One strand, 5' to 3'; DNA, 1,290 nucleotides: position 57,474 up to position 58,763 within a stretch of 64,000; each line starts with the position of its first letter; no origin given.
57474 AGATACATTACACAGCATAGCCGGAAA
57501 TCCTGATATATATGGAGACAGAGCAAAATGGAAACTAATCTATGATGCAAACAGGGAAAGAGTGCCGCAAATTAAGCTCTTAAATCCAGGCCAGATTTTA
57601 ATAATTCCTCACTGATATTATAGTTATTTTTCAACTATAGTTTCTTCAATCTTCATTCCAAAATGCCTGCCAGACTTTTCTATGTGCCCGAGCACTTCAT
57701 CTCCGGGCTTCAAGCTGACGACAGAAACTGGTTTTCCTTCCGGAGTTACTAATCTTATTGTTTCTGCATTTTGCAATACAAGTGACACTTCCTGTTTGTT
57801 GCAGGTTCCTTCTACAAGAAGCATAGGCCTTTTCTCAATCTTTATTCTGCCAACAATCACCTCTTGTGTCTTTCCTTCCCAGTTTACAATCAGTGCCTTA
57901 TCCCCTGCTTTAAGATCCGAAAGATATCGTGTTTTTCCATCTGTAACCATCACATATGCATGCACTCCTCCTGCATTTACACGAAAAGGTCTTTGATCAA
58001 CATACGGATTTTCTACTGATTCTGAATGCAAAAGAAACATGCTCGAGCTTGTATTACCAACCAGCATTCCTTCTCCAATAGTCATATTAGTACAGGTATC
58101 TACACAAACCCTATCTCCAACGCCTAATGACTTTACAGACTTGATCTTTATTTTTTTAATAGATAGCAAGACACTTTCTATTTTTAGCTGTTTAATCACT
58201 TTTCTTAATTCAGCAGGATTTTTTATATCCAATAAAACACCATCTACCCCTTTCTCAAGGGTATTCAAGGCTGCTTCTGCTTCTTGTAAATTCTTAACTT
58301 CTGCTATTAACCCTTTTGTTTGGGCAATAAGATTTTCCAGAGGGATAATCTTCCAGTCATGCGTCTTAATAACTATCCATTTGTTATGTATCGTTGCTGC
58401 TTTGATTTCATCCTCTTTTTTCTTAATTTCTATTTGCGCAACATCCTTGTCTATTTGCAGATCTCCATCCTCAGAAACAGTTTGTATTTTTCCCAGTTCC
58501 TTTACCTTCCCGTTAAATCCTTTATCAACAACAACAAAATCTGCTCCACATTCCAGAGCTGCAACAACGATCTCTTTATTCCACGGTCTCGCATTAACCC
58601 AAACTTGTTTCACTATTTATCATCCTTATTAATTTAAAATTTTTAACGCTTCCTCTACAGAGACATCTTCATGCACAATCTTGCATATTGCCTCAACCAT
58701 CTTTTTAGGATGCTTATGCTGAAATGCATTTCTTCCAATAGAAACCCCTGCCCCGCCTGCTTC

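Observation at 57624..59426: Archaeal-type shikimate-pathway entry (DhnA-type ADH synthase + DHQ synthase II) in a bacterial context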

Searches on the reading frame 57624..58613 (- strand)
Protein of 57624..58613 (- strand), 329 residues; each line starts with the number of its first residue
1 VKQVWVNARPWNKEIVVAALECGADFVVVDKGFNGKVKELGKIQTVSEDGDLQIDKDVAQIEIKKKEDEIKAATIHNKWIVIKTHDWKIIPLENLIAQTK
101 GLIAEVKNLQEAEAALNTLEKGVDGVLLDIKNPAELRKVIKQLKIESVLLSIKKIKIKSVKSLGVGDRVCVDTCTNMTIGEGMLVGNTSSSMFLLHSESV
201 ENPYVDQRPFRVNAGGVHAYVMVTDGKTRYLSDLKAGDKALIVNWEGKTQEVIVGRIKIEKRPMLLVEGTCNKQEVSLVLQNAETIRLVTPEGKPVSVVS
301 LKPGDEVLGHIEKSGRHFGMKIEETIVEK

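Call 3: search_protein_families(library=pfam, proteins=[window:57624-58613:-], max_evalue=0.01)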
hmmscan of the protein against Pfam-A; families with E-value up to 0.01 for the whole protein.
window:57624-58613:- (329 aa): 2 families
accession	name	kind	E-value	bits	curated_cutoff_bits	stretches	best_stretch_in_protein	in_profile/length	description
PF01959.21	DHQS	-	9.6e-128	426.3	22.2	1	2-329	1-344/344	3-dehydroquinate synthase II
PF01729.25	QRPTase_C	-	0.0025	18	23.1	0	98-145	79-123/169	Quinolinate phosphoribosyl transferase, C-terminal domain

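Call 4: search_protein_families(library=ncbifam, proteins=[window:57624-58613:-], max_evalue=0.01)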
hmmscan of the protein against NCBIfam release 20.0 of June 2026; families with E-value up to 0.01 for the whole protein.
window:57624-58613:- (329 aa): 7 families
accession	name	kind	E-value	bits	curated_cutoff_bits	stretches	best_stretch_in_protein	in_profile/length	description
NF002627.0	PRK02290.1-5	equivalog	1.2e-141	471.5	392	1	1-329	1-330/330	3-dehydroquinate synthase II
NF002626.0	PRK02290.1-4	equivalog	1.2e-114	383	485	2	59-329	104-380/380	3-dehydroquinate synthase II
NF002624.0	PRK02290.1-2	equivalog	4.5e-102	341.5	569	1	60-329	83-361/361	3-dehydroquinate synthase II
NF002628.0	PRK02290.1-6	equivalog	6.7e-100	334.3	508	1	1-328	1-322/323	3-dehydroquinate synthase II family protein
NF002623.0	PRK02290.1-1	equivalog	1.4e-83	281.1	629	2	60-329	116-391/391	3-dehydroquinate synthase II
NF002625.0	PRK02290.1-3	subfamily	4e-71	240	375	1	62-329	95-369/369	3-dehydroquinate synthase II family protein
NF041224.1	BagC_FevH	exception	7e-57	192.9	750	1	48-328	83-367/368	bagremycin/ferroverdin biosynthesis 3,4-AHBA synthase BagC/FevH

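Call 8: find_encoding_contigs(protein=window:57624-58613:-, flank=10000, max_places=6)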
Protein window:57624-58613:- (329 aa): 1 contig read that carries it; 1 place shown.
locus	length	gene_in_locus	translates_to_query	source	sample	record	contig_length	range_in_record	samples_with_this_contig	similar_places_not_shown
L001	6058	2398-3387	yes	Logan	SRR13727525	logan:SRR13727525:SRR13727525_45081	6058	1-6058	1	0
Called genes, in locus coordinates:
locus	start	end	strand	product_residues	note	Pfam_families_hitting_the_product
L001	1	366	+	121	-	?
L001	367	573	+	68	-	PF12728:HTH_17 (weak)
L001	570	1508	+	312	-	PF01745:IPT (weak), PF01715:IPPT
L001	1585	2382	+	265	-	PF01791:DeoC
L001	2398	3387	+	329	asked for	PF01959:DHQS, PF26558:DHQS_2nd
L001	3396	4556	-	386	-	PF05643:GNA1162-like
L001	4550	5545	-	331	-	PF01734:Patatin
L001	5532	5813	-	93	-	PF12728:HTH_17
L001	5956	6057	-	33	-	?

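Call 9: find_homologous_proteins(query=window:57624-58613:-, max_evalue=1e-10)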
Query window:57624-58613:- (329 aa): 8000 proteins with E <= 1e-10 among 8000 candidates; the best 120 are listed.
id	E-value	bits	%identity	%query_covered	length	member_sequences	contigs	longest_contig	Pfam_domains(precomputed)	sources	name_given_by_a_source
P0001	1.1e-198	677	94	100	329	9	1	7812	PF26558.1,PF01959.22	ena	-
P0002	1.0e-193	660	92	100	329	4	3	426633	PF26558.1,PF01959.22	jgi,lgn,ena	-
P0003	1.5e-190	650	90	100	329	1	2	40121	PF26558.1,PF01959.22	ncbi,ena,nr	ncbi:3-dehydroquinate synthase II [bacterium]|nr:3-dehydroquinate synthase II [bacterium]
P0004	3.6e-189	645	89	100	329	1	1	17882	PF26558.1,PF01959.22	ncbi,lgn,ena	-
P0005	1.5e-188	643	90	100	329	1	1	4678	PF26558.1,PF01959.22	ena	-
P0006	3.1e-181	619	86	100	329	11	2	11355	PF26558.1,PF01959.22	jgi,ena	-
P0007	5.7e-165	566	84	100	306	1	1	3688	PF26558.1,PF01959.22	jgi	jgi:3-dehydroquinate synthase II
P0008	1.2e-127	443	59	100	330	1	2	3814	PF26558.1,PF01959.22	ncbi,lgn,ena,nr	ncbi:3-dehydroquinate synthase II [candidate division NPL-UPA2 bacterium]|nr:3-dehydroquinate syntha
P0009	6.2e-127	441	59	100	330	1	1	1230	PF26558.1,PF01959.22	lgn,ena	-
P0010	2.1e-126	439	61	100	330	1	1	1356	PF26558.1,PF01959.22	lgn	-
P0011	1.7e-125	436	60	100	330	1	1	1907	PF26558.1,PF01959.22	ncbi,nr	ncbi:3-dehydroquinate synthase II [candidate division NPL-UPA2 bacterium]|nr:3-dehydroquinate syntha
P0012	7.7e-125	434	61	100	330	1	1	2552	PF26558.1,PF01959.22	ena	-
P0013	1.7e-124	433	60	100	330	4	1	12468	PF26558.1,PF01959.22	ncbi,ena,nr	ncbi:3-dehydroquinate synthase II [bacterium]|nr:3-dehydroquinate synthase II [bacterium]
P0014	1.8e-124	433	59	100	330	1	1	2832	PF26558.1,PF01959.22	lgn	-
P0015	3.8e-124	432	59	100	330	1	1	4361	PF26558.1,PF01959.22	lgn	-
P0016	3.9e-124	432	61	100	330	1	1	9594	PF26558.1,PF01959.22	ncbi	ncbi:MAG: 3-dehydroquinate synthase II [bacterium]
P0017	4.9e-124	432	61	100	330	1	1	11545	PF26558.1,PF01959.22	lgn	-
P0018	5.3e-124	431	61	100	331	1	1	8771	PF26558.1,PF01959.22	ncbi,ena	-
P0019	6.6e-124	431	60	100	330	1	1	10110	PF26558.1,PF01959.22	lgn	-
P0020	8.4e-124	431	60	100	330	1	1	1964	PF26558.1,PF01959.22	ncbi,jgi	-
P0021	9.2e-124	431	60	100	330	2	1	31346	PF26558.1,PF01959.22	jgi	jgi:3-dehydroquinate synthase II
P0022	1.0e-123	431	60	100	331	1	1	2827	PF26558.1,PF01959.22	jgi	jgi:3-dehydroquinate synthase II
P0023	1.1e-123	430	60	100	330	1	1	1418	PF26558.1,PF01959.22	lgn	-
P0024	2.3e-123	429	60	100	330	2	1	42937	PF26558.1,PF01959.22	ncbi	-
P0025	2.5e-123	429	58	100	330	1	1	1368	PF26558.1,PF01959.22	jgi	-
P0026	3.0e-123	429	60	100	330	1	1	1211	PF26558.1,PF01959.22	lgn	-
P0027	4.1e-123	428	58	100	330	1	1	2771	PF26558.1,PF01959.22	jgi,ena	-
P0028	6.0e-123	428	62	100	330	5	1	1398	PF26558.1,PF01959.22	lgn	-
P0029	9.6e-123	427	62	100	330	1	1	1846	PF26558.1,PF01959.22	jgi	jgi:3-dehydroquinate synthase II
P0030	1.1e-122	427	60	100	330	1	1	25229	PF26558.1,PF01959.22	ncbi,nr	ncbi:3-dehydroquinate synthase II [Candidatus Woesearchaeota archaeon]|nr:3-dehydroquinate synthase 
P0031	1.2e-122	427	58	100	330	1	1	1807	PF26558.1,PF01959.22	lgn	-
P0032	1.3e-122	427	62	100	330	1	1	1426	PF26558.1,PF01959.22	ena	-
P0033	1.4e-122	427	58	100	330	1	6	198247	PF26558.1,PF01959.22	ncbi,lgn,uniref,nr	ncbi:3-dehydroquinate synthase II [candidate division NPL-UPA2 bacterium Unc8]|uniref:3-dehydroquina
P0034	1.5e-122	427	62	100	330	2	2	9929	PF26558.1,PF01959.22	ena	-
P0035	1.5e-122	427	60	100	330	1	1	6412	PF26558.1,PF01959.22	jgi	jgi:3-dehydroquinate synthase II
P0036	1.8e-122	426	60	100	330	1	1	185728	PF26558.1,PF01959.22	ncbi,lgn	ncbi:MAG: 3-dehydroquinate synthase II [bacterium]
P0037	1.8e-122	426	58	100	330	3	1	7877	PF26558.1,PF01959.22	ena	-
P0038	1.9e-122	426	60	100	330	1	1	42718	PF26558.1,PF01959.22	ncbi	ncbi:3-dehydroquinate synthase II [Nanoarchaeota archaeon]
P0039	3.0e-122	426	59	100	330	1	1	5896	PF26558.1,PF01959.22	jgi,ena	-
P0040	4.2e-122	425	61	100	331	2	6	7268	PF26558.1,PF01959.22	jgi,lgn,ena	jgi:3-dehydroquinate synthase II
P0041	6.9e-122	424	58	100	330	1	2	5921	PF26558.1,PF01959.22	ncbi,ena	-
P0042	7.2e-122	424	60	100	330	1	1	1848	PF26558.1,PF01959.22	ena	-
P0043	7.2e-122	424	60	100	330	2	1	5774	PF26558.1,PF01959.22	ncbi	-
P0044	8.4e-122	424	61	100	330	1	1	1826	PF26558.1,PF01959.22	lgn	-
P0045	8.6e-122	424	59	100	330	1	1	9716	PF26558.1,PF01959.22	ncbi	ncbi:MAG: 3-dehydroquinate synthase II [bacterium]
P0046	8.8e-122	424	59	100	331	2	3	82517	PF26558.1,PF01959.22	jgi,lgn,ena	-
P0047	9.6e-122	424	59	100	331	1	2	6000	PF26558.1,PF01959.22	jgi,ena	-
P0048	9.8e-122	424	60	100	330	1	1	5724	PF26558.1,PF01959.22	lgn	-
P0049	1.0e-121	424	60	100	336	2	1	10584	PF26558.1,PF01959.22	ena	-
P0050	1.1e-121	424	60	100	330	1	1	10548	PF26558.1,PF01959.22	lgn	-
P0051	1.2e-121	424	60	100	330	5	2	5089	PF26558.1,PF01959.22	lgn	-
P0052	1.2e-121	424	58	100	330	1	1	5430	PF26558.1,PF01959.22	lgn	-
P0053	1.4e-121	423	61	100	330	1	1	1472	PF26558.1,PF01959.22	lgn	-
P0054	1.5e-121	423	58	100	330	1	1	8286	PF26558.1,PF01959.22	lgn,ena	-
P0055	1.7e-121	423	58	100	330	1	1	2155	PF26558.1,PF01959.22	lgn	-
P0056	1.8e-121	423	60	100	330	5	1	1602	PF26558.1,PF01959.22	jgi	jgi:3-dehydroquinate synthase II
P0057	1.8e-121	423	59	100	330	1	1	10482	PF26558.1,PF01959.22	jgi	-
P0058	1.9e-121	423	57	100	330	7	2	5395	PF26558.1,PF01959.22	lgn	-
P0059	1.9e-121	423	58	100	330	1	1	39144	PF26558.1,PF01959.22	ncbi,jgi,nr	ncbi:MAG: 3-dehydroquinate synthase II [Nitrospirae bacterium]|nr:3-dehydroquinate synthase II [Nitr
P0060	2.0e-121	423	60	100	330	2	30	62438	PF26558.1,PF01959.22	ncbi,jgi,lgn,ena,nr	ncbi:3-dehydroquinate synthase II [Candidatus Desantisbacteria bacterium CG02_land_8_20_14_3_00_49_1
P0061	2.6e-121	423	59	100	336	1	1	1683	PF26558.1,PF01959.22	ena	-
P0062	2.6e-121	423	57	100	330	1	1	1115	PF26558.1,PF01959.22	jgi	jgi:3-dehydroquinate synthase II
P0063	2.7e-121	422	59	100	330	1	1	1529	PF26558.1,PF01959.22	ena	-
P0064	2.8e-121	422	58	100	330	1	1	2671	PF26558.1,PF01959.22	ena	-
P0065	2.9e-121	422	58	100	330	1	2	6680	PF26558.1,PF01959.22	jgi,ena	jgi:3-dehydroquinate synthase II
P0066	2.9e-121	422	60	100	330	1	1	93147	PF26558.1,PF01959.22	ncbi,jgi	-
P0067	3.2e-121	422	59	100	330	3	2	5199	PF26558.1,PF01959.22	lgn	-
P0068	3.7e-121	422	58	100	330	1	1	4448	PF26558.1,PF01959.22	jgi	jgi:3-dehydroquinate synthase II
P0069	3.9e-121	422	59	100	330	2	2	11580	PF26558.1,PF01959.22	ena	-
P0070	4.1e-121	422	60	100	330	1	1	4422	PF26558.1,PF01959.22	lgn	-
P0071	4.2e-121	422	59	100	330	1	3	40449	PF26558.1,PF01959.22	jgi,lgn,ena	jgi:3-dehydroquinate synthase II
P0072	4.4e-121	422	60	100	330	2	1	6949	PF26558.1,PF01959.22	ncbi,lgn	-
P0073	4.6e-121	422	59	100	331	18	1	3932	PF26558.1,PF01959.22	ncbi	-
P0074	4.8e-121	422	60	100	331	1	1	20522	PF26558.1,PF01959.22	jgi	jgi:3-dehydroquinate synthase II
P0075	5.5e-121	422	58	100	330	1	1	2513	PF26558.1,PF01959.22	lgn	-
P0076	6.0e-121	421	59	100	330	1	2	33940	PF26558.1,PF01959.22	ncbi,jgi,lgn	-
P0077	6.3e-121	421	60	100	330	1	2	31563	PF26558.1,PF01959.22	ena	-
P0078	7.0e-121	421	57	100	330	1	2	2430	PF26558.1,PF01959.22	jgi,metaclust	metaclust:\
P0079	7.8e-121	421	58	100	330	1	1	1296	PF26558.1,PF01959.22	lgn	-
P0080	7.9e-121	421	58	100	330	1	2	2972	PF26558.1,PF01959.22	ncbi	-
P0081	7.9e-121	421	57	100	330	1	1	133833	PF26558.1,PF01959.22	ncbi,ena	-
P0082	8.4e-121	421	57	100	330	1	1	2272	PF26558.1,PF01959.22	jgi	-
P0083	8.7e-121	421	59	100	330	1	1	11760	PF26558.1,PF01959.22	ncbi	ncbi:MAG: 3-dehydroquinate synthase II [Pseudomonadota bacterium]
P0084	8.8e-121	421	59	100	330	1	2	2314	PF26558.1,PF01959.22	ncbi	-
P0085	9.0e-121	421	59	100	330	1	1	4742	PF26558.1,PF01959.22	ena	-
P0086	9.2e-121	421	59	100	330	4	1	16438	PF26558.1,PF01959.22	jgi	-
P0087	9.4e-121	421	59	100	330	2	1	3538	PF26558.1,PF01959.22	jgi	jgi:3-dehydroquinate synthase II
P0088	9.5e-121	421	59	100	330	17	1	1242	PF26558.1,PF01959.22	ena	-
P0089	9.6e-121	421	57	100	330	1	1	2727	PF26558.1,PF01959.22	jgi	jgi:3-dehydroquinate synthase II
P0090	1.0e-120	421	58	100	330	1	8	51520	PF26558.1,PF01959.22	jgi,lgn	-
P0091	1.1e-120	420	60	100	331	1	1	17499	PF26558.1,PF01959.22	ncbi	ncbi:MAG: 3-dehydroquinate synthase II [Nitrospirota bacterium]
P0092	1.2e-120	420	58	100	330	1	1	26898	PF26558.1,PF01959.22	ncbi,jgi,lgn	-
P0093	1.2e-120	420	60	100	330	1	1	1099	PF26558.1,PF01959.22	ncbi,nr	ncbi:MAG: 3-dehydroquinate synthase II [Desulfobacterota bacterium]|nr:3-dehydroquinate synthase II 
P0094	1.2e-120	420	59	100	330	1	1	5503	PF26558.1,PF01959.22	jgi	jgi:3-dehydroquinate synthase II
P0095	1.2e-120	420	57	100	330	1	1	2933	PF26558.1,PF01959.22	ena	-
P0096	1.3e-120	420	57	100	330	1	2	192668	PF26558.1,PF01959.22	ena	-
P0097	1.4e-120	420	60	100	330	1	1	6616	PF26558.1,PF01959.22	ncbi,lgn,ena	-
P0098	1.5e-120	420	59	100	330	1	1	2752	PF26558.1,PF01959.22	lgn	-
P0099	1.6e-120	420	61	100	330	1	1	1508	PF26558.1,PF01959.22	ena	-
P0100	1.7e-120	420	59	100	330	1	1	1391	PF26558.1,PF01959.22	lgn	-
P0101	1.7e-120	420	57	100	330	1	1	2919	PF26558.1,PF01959.22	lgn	-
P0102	1.8e-120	420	57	100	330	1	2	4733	PF26558.1,PF01959.22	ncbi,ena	-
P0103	1.8e-120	420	57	100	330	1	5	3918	PF26558.1,PF01959.22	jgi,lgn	jgi:3-dehydroquinate synthase II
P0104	1.9e-120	420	57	100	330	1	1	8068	PF26558.1,PF01959.22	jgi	jgi:3-dehydroquinate synthase II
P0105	2.0e-120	420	57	100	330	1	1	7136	PF26558.1,PF01959.22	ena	-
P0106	2.0e-120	420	57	100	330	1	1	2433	PF26558.1,PF01959.22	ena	-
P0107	2.1e-120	420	59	100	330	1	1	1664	PF26558.1,PF01959.22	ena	-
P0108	2.2e-120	420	57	100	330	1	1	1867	PF26558.1,PF01959.22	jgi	jgi:3-dehydroquinate synthase II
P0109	2.2e-120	420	60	100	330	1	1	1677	PF26558.1,PF01959.22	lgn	-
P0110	2.3e-120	419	59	100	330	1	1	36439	PF26558.1,PF01959.22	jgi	jgi:3-dehydroquinate synthase II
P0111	2.4e-120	419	60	100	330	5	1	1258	PF26558.1,PF01959.22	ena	-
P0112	2.4e-120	419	57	100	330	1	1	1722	PF26558.1,PF01959.22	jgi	-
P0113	2.6e-120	419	57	100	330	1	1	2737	PF26558.1,PF01959.22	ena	-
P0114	2.6e-120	419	57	100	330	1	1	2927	PF26558.1,PF01959.22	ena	-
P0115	3.1e-120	419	57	100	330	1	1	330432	PF26558.1,PF01959.22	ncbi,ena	-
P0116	3.2e-120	419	57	100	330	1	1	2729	PF26558.1,PF01959.22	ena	-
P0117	3.3e-120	419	60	100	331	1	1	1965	PF26558.1,PF01959.22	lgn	-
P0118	3.4e-120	419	59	100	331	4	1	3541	PF26558.1,PF01959.22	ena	-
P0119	3.7e-120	419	60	100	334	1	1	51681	PF26558.1,PF01959.22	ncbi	-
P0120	3.9e-120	419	62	100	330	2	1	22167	PF26558.1,PF01959.22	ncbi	ncbi:MAG: 3-dehydroquinate synthase II [archaeon]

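Call 11: find_related_loci(query=window:57624-58613:-, collection=genome_contigs, flank=10000)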
Query window:57624-58613:- (329 aa) in genome_contigs; peptide patterns used: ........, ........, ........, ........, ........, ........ (x = any residue, [..] = any of these).
600 stretches matched a pattern (row limit reached: there are more); 86 encode a relative of the query (tblastn E <= 1e-3); the best 80 are kept; 80 distinct loci.
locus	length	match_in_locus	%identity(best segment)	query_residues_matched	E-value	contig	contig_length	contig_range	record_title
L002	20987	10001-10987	92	1-329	0e+0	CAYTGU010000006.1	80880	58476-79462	MAG TPA_asm: uncultured bacterium isolate binchicken_co9_176 genome assembly, contig: NODE_73_length_80880_cov_25.607621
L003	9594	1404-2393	61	1-329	2e-132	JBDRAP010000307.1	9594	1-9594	MAG: bacterium isolate MEGAHIT-group-1.1006 k141_4386299, whole genome shotgun sequence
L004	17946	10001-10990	58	1-329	2e-130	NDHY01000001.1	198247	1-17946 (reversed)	MAG: candidate division NPL-UPA2 bacterium Unc8 Contig_1, whole genome shotgun sequence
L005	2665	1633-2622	58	1-329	3e-132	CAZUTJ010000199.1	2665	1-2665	MAG TPA_asm: uncultured bacterium isolate binchicken_co140_94 genome assembly, contig: NODE_30757_length_2665_cov_13.239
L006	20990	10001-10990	58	1-329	8e-126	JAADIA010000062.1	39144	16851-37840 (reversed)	MAG: Nitrospirota bacterium isolate M_MetaBat.229 contig-127_10346, whole genome shotgun sequence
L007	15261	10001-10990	57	1-329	7e-124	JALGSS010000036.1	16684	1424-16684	MAG: Candidatus Zipacnadia bacterium isolate AB_3033_Bin_153 AB_3033_Bin_153_scaffold_5423, whole genome shotgun sequenc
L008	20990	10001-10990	56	1-329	1e-123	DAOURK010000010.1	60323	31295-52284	MAG TPA_asm: Pseudomonadota bacterium isolate CSMAG_150 CSMAG_150_k141_136218_length_60323_cov_1273.3046, whole genome s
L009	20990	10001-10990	57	1-329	2e-123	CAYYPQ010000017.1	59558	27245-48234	MAG TPA_asm: uncultured Desulfobacteraceae bacterium isolate binchicken_co129_900 genome assembly, contig: NODE_1140_len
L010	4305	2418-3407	55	1-329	2e-121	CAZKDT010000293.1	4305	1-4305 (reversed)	MAG TPA_asm: uncultured Desulfobacteraceae bacterium isolate binchicken_co357_137 genome assembly, contig: NODE_12034_le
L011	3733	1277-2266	55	1-329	3e-122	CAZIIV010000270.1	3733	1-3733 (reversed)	MAG TPA_asm: uncultured Desulfobacteraceae bacterium isolate SRP319275_co2_170 genome assembly, contig: NODE_31464_lengt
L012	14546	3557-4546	55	1-329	3e-119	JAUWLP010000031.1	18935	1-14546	MAG: Desulfobacteraceae bacterium isolate CSMAG_2375 CSMAG_2375_k141_422097_length_18935_cov_18.0000, whole genome shotg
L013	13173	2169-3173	54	1-329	5e-119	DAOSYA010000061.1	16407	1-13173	MAG TPA_asm: bacterium isolate AMR_MDS_2097 NODE_2215_length_16407_cov_8.304428, whole genome shotgun sequence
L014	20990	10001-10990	57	1-329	1e-118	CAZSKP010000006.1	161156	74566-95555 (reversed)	MAG TPA_asm: uncultured bacterium isolate binchicken_co294_12 genome assembly, contig: NODE_164_length_161156_cov_7.6988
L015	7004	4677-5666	54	1-329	1e-117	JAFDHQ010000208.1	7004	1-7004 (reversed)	MAG: Deltaproteobacteria bacterium isolate Meg22_1214_Bin_280 Meg22_1214_Bin_280_scaffold_103675, whole genome shotgun s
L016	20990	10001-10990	55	1-329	5e-117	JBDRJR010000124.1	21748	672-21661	MAG: Verrucomicrobiota bacterium isolate MEGAHIT-group-1.662 k141_624228, whole genome shotgun sequence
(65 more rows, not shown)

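Call 21: search_solved_structures(query=window:57624-58613:-, show_alignments=1, max_evalue=0.01)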
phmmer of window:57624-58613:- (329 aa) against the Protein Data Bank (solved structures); distinct sequences matched with E-value up to 0.01: 0.

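Call 27: find_encoding_contigs(protein=P0002, flank=10000, max_places=3)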
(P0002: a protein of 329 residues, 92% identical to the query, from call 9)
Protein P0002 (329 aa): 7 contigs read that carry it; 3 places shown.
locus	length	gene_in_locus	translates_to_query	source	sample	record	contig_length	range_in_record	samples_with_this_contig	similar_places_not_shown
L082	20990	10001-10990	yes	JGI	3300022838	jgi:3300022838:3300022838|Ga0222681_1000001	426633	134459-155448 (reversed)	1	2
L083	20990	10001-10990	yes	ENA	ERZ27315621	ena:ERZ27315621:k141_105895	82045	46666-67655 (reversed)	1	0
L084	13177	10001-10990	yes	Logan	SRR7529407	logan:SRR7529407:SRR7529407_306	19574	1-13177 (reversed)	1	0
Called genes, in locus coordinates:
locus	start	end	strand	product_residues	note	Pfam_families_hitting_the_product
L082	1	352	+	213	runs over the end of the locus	-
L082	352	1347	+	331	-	PF07584:BatA, PF00092:VWA, PF06707:DUF1194 (weak), PF13519:VWA_2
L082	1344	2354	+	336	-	PF00092:VWA, PF13519:VWA_2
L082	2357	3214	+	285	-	-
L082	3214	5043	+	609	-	PF13584:BatD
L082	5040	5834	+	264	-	PF00515:TPR_1 (faint), PF07719:TPR_2 (faint), PF13432:TPR_16 (weak)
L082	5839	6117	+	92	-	PF00708:Acylphosphatase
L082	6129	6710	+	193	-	PF00702:Hydrolase, PF08645:PNK3P, PF13419:HAD_2 (faint), PF13242:Hydrolase_like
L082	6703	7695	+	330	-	PF00294:PfkB, PF08543:Phos_pyr_kin (weak)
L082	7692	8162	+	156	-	PF01467:CTP_transf_like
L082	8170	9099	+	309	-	PF01745:IPT, PF01715:IPPT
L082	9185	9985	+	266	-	PF01791:DeoC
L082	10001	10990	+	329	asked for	PF01959:DHQS, PF26558:DHQS_2nd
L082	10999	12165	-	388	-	PF05643:GNA1162-like, PF06347:SH3_4 (faint)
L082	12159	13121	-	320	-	PF01734:Patatin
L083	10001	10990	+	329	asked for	PF01959:DHQS, PF26558:DHQS_2nd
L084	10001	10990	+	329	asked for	PF01959:DHQS, PF26558:DHQS_2nd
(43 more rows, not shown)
